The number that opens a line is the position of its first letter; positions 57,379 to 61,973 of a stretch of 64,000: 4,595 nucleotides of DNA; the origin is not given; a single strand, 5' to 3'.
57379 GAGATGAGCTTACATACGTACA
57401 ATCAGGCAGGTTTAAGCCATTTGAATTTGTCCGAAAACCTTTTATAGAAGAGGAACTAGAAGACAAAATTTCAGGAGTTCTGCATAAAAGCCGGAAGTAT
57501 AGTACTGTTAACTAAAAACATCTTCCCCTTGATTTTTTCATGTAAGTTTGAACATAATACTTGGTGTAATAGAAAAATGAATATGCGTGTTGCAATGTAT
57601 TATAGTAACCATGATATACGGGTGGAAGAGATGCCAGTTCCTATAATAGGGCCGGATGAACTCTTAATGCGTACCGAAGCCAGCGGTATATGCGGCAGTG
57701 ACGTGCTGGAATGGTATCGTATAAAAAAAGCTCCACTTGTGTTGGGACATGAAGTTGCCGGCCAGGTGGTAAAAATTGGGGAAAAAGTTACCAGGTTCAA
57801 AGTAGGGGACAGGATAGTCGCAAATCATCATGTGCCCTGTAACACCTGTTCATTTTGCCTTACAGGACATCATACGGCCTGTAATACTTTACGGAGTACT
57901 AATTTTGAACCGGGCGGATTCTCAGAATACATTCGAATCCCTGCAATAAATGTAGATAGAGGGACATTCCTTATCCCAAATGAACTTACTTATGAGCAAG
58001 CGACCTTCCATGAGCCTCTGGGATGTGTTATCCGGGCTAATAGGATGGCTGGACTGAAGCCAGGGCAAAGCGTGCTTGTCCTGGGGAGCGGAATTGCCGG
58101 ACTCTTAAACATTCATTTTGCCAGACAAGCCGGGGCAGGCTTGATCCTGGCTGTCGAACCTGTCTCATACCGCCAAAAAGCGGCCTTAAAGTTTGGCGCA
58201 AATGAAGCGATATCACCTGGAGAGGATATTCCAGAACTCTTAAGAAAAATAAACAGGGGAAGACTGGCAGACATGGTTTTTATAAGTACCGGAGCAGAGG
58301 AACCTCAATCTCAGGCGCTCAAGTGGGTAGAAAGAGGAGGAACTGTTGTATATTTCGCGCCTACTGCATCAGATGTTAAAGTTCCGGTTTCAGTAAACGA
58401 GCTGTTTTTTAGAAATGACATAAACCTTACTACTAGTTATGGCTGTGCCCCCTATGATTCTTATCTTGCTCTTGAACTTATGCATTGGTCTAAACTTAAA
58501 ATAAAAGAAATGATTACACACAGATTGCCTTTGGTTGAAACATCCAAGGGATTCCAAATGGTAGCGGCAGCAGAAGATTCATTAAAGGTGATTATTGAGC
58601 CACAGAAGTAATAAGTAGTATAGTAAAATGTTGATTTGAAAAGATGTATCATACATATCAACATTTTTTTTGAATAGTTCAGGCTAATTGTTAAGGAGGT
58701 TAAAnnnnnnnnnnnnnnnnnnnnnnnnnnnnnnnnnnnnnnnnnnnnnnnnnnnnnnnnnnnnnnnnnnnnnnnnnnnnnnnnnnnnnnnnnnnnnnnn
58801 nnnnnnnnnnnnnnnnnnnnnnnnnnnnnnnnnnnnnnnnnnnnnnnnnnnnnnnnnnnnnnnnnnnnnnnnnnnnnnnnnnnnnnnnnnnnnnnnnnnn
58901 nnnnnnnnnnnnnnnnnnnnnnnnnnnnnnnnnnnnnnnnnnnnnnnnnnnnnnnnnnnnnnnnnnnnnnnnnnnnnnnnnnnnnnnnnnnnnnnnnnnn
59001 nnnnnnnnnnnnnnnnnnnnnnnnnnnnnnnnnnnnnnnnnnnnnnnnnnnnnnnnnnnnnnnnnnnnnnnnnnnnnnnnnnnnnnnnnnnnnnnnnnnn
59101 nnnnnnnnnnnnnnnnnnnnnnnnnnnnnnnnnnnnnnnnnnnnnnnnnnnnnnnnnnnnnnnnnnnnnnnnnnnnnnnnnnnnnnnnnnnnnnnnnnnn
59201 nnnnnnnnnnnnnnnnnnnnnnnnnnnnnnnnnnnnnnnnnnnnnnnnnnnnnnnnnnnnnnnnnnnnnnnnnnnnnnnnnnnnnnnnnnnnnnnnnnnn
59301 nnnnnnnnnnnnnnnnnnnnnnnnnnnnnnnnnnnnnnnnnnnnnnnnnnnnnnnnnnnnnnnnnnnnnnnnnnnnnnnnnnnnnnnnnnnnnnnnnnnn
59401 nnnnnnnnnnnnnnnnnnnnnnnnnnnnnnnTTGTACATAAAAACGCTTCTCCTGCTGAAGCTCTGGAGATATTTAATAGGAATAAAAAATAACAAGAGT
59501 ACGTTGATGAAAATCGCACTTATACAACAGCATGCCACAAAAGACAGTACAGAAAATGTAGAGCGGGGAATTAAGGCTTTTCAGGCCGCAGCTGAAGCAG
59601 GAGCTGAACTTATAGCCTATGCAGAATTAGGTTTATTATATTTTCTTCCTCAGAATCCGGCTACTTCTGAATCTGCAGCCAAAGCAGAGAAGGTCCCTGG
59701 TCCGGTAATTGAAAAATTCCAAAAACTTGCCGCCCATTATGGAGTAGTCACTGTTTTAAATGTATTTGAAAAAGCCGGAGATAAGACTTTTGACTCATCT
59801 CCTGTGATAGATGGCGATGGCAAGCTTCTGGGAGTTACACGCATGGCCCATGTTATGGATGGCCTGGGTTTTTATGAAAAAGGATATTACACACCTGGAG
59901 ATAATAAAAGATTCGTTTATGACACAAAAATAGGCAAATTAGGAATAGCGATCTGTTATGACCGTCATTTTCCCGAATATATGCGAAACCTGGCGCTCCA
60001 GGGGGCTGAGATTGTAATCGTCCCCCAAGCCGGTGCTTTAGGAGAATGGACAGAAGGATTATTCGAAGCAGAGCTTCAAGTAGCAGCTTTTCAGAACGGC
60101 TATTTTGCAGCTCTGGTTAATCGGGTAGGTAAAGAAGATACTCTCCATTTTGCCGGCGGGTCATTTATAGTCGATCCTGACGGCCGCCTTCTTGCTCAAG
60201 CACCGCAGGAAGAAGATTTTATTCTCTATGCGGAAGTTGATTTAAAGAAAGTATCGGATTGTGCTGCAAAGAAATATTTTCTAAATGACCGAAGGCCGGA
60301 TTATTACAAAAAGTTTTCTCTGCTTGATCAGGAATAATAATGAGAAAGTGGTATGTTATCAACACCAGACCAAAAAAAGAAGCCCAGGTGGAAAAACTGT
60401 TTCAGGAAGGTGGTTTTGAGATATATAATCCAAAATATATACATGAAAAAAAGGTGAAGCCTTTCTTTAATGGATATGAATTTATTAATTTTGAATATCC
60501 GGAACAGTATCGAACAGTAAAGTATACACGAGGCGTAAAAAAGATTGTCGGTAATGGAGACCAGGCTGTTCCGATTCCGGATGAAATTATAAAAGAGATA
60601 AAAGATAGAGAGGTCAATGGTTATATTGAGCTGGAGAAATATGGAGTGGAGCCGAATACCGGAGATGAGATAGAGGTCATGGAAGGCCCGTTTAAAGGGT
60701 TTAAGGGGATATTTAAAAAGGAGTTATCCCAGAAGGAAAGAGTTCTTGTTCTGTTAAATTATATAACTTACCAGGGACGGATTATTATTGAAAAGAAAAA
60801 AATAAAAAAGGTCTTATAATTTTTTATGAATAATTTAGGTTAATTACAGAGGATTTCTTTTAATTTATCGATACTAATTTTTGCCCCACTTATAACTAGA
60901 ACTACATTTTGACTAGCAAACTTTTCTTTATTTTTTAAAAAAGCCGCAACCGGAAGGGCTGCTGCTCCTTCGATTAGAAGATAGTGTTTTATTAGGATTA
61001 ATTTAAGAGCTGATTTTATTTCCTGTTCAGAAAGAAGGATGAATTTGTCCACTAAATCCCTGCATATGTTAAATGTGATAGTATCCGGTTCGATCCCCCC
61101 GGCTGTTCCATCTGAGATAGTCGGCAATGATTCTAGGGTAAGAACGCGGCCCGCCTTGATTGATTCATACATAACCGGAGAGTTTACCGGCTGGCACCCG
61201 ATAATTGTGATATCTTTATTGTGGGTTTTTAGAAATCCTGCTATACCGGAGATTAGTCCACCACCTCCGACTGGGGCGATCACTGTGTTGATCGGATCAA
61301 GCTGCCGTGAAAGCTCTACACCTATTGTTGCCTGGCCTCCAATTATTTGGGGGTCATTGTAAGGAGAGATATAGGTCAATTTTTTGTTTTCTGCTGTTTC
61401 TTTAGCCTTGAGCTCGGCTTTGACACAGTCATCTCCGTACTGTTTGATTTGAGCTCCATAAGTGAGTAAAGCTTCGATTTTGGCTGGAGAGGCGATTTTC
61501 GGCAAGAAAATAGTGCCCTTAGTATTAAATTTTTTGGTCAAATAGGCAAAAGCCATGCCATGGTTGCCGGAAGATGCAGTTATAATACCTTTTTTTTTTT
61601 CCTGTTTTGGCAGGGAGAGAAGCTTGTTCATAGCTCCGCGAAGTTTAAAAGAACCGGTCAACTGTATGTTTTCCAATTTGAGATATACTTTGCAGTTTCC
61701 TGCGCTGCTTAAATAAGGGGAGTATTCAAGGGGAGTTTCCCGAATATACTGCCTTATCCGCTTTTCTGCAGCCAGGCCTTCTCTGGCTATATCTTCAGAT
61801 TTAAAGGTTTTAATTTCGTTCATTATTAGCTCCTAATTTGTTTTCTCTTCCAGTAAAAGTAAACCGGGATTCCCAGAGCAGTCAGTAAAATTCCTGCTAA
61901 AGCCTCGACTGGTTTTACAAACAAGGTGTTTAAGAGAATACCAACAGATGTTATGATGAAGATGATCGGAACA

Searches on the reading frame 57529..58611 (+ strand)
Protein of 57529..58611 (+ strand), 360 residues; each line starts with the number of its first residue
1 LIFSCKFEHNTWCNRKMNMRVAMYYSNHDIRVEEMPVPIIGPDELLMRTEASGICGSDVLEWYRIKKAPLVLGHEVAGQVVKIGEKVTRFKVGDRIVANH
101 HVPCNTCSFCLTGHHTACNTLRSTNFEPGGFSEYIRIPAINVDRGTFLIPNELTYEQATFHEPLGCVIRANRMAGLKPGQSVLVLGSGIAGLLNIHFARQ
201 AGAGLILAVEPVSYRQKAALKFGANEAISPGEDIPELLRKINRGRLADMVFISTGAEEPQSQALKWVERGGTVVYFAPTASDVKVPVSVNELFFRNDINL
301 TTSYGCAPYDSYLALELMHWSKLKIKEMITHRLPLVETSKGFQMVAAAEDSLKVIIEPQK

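Call 6: search_protein_families(library=pfam, proteins=[window:57529-58611:+], max_evalue=0.01)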
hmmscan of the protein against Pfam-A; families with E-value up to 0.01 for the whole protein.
window:57529-58611:+ (360 aa): 2 families
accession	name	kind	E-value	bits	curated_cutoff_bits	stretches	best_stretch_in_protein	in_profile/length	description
PF08240.17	ADH_N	-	1.1e-27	96.7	23.5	1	41-140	1-97/104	Alcohol dehydrogenase GroES-like domain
PF00107.32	ADH_zinc_N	-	1.5e-15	57.7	31.8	1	191-318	3-127/129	Zinc-binding dehydrogenase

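Call 14: find_related_loci(query=window:57577-58611:+, collection=genome_contigs, flank=10000)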
Query window:57577-58611:+ (344 aa) in genome_contigs; peptide patterns used: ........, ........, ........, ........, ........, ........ (x = any residue, [..] = any of these).
107 stretches matched a pattern; 44 encode a relative of the query (tblastn E <= 1e-3); 44 distinct loci.
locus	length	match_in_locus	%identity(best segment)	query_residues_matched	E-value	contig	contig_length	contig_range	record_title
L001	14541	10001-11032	92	1-344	0e+0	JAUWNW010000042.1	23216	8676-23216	MAG: Candidatus Aminicenantes bacterium isolate CSMAG_2434 CSMAG_2434_k141_733730_length_23216_cov_8.0000, whole genome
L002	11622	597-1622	67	3-344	2e-158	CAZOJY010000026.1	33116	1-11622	MAG TPA_asm: uncultured Eubacteriales bacterium isolate binchicken_co275_143 genome assembly, contig: NODE_1419_length_3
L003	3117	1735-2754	66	3-342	9e-166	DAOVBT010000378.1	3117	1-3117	MAG TPA_asm: Candidatus Aminicenantes bacterium isolate CSMAG_1012 CSMAG_1012_k141_5669571_length_3117_cov_6.0000, whole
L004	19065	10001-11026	65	3-344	2e-157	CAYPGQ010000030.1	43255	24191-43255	MAG TPA_asm: uncultured Eubacteriales bacterium isolate SRP068000_co1_174 genome assembly, contig: NODE_794_length_43255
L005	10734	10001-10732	94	1-244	1e-155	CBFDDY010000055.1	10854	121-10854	MAG TPA_asm: uncultured bacterium isolate SRR26215676_concoct_178 genome assembly, contig: ERZ25073495.4243, whole genom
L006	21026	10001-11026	65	3-344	1e-154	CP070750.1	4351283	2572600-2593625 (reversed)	MAG: Candidatus Aminicenantes bacterium isolate bin34 chromosome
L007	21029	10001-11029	65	2-344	4e-154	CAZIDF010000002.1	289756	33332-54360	MAG TPA_asm: uncultured Eubacteriales bacterium isolate SRP185410_co2_332 genome assembly, contig: NODE_7_length_289756_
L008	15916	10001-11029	64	2-344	3e-153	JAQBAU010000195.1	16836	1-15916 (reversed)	MAG: Desulfobacterales bacterium isolate MAG_328_bin-12 328_bin-12_ctg-195, whole genome shotgun sequence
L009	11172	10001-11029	63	2-344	6e-153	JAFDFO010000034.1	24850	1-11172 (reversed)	MAG: Deltaproteobacteria bacterium isolate Meg22_02_Bin_40 Meg22_02_Bin_40_scaffold_4867, whole genome shotgun sequence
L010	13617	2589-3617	62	2-344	1e-151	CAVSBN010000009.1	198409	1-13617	MAG: uncultured Chloroflexia bacterium isolate MFD04408.bin.2.187 genome assembly, contig: contig_37000, whole genome sh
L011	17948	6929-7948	62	3-342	1e-150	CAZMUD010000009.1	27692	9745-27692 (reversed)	MAG TPA_asm: uncultured Dehalococcoidales bacterium isolate binchicken_co196_370 genome assembly, contig: NODE_1999_leng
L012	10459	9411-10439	64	2-344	3e-150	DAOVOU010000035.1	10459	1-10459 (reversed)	MAG TPA_asm: Desulfobacterales bacterium isolate CSMAG_1531 CSMAG_1531_k141_1510350_length_10459_cov_54.3314, whole geno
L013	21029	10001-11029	62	2-344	9e-150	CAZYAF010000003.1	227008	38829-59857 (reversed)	MAG TPA_asm: uncultured Acidobacteriota bacterium isolate SRP068000_co3_527 genome assembly, contig: NODE_9_length_22700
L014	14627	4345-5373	61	2-344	3e-149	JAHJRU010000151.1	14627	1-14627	MAG: Chloroflexota bacterium isolate OS_PC_MetaG.mb.164 OS_PC_MetaG.mb.164_k141_467342, whole genome shotgun sequence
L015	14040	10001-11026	63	3-344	5e-149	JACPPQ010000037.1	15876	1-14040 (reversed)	MAG: Chloroflexi bacterium isolate NC_groundwater_631_Ag_B-0.1um_52_39 B_1_S1_Biohub_coassembly_k141_1035680, whole geno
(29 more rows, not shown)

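Call 43: search_protein_families(library=pfam, proteins=[L005:2774-3544:+, L005:3574-4122:+, L005:4386-4586:+, L005:4613-5008:+, L005:6186-6683:+, L005:7076-7369:-, L005:7400-7897:+, L005:7966-8301:+, L005:8315-9067:+], max_evalue=0.01)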
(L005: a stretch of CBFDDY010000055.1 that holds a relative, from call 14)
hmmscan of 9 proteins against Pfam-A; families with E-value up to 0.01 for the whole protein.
L005:2774-3544:+ (256 aa): 0 families

L005:3574-4122:+ (182 aa): 0 families

L005:4386-4586:+ (66 aa): 1 family
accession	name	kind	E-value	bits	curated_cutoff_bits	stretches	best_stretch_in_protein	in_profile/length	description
PF02954.25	HTH_8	-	1.5e-08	34.7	22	1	23-60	4-41/42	Bacterial regulatory protein, Fis family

L005:4613-5008:+ (131 aa): 2 families
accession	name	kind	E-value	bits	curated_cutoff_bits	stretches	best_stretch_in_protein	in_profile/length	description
PF02954.25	HTH_8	-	3.9e-11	42.9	22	1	69-109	2-42/42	Bacterial regulatory protein, Fis family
PF18024.7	HTH_50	-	0.0039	17.3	27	1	65-112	4-50/50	Helix-turn-helix domain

L005:6186-6683:+ (165 aa): 0 families

L005:7076-7369:- (97 aa): 3 families
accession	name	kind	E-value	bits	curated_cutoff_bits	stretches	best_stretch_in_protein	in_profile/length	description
PF12728.13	HTH_17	-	1.8e-10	41.4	27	1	45-93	1-49/51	Helix-turn-helix domain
PF00356.27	LacI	-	0.0072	16.5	27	1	49-69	3-23/46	Bacterial regulatory proteins, lacI family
PF13542.12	HTH_Tnp_ISL3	-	0.0077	16.1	27.4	0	41-69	23-50/51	Helix-turn-helix domain of transposase family ISL3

L005:7400-7897:+ (165 aa): 0 families

L005:7966-8301:+ (111 aa): 2 families
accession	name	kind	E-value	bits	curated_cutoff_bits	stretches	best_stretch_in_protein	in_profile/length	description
PF12167.14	Arm-DNA-bind_2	-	2.1e-05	24.9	22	1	5-51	3-54/65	Arm DNA-binding domain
PF14659.12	Phage_int_SAM_3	-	0.002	18.8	22.6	1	63-111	2-52/58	Phage integrase, N-terminal SAM-like domain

L005:8315-9067:+ (250 aa): 3 families
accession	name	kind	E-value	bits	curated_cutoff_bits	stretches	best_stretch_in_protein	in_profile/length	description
PF00589.27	Phage_integrase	-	3.2e-35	121.9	27.1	1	57-209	3-169/172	Phage integrase family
PF24624.1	Int_N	-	4.1e-05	24.7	27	1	3-48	54-100/100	Phage integrase, N-terminal domain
PF16795.10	Phage_integr_3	-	0.0073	16.7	27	0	135-205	69-143/161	Archaeal phage integrase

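Call 52: find_related_loci(query=L005:8315-9067:+, collection=viral_contigs, flank=8000)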
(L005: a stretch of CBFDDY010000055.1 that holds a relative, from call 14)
Query L005:8315-9067:+ (250 aa) in viral_contigs; peptide patterns used: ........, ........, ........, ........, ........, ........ (x = any residue, [..] = any of these).
27 stretches matched a pattern; 10 encode a relative of the query (tblastn E <= 1e-3); 10 distinct loci.
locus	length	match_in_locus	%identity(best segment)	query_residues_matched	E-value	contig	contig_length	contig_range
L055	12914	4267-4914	40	8-220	2e-42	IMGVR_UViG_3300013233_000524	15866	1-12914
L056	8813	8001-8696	32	4-222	1e-34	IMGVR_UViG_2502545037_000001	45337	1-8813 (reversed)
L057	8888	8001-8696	33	4-222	7e-34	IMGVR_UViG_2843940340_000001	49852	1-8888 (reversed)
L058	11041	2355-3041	34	6-217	4e-33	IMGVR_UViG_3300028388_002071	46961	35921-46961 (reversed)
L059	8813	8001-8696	32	4-222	1e-32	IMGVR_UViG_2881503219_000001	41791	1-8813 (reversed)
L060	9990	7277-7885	34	12-225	6e-32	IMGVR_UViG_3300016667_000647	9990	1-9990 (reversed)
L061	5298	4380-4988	34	12-225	5e-32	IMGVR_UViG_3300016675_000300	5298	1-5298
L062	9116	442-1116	33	12-224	2e-28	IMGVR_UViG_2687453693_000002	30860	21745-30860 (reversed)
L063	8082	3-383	32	113-217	1e-11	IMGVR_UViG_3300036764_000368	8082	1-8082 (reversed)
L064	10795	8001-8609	24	17-205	4e-9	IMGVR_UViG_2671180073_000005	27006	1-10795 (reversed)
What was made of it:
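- Tried and rejected: Relatives of the L005 integrase in IMG/VR are at most 40% identical and uninformative about this element (call 52).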

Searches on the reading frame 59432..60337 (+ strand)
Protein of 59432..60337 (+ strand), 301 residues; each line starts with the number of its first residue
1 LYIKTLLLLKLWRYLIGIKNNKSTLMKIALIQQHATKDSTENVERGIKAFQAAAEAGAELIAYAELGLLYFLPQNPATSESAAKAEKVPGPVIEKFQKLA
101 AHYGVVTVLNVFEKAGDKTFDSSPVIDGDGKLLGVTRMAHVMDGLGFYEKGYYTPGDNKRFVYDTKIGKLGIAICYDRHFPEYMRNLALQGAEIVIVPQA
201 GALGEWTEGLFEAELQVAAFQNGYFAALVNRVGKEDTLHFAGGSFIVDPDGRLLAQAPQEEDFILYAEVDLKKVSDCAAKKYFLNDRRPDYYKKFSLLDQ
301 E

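Call 15: search_protein_families(library=pfam, proteins=[window:59432-60337:+], max_evalue=0.01)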
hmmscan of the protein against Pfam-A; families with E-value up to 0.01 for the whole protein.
window:59432-60337:+ (301 aa): 1 family
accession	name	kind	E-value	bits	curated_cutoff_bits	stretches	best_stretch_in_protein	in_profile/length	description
PF00795.27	CN_hydrolase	-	2.4e-52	178.3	23.2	1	27-277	1-254/256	Carbon-nitrogen hydrolase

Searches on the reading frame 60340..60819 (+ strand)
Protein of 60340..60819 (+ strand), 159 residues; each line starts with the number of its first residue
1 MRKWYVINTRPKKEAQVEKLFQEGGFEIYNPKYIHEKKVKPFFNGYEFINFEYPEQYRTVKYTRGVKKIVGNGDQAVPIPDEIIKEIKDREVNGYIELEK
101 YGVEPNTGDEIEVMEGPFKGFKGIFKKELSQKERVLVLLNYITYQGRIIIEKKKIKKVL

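Call 15: search_protein_families(library=pfam, proteins=[window:60340-60819:+], max_evalue=0.01)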
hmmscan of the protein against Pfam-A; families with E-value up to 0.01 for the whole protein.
window:60340-60819:+ (159 aa): 2 families
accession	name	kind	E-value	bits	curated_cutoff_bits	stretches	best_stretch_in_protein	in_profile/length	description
PF02357.24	NusG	-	3.6e-17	63.1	22.2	1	3-87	2-92/93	Transcription termination factor nusG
PF00467.35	KOW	-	0.00099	19.3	22.3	1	108-124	2-18/32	KOW motif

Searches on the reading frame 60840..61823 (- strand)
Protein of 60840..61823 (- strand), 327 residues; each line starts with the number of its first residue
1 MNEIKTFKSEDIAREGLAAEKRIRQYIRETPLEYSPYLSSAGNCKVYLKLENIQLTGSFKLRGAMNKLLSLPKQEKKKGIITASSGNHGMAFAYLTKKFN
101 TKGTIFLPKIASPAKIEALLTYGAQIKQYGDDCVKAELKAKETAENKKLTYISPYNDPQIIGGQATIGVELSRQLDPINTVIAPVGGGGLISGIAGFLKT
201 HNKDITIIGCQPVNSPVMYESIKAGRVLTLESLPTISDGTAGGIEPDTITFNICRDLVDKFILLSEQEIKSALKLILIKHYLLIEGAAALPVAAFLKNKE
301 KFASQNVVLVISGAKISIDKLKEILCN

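Call 15: search_protein_families(library=pfam, proteins=[window:60840-61823:-], max_evalue=0.01)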
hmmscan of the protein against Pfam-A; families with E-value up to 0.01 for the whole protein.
window:60840-61823:- (327 aa): 1 family
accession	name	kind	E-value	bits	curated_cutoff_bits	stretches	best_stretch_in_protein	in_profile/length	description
PF00291.31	PALP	-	1.4e-79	267.9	35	1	23-313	1-295/295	Pyridoxal-phosphate dependent enzyme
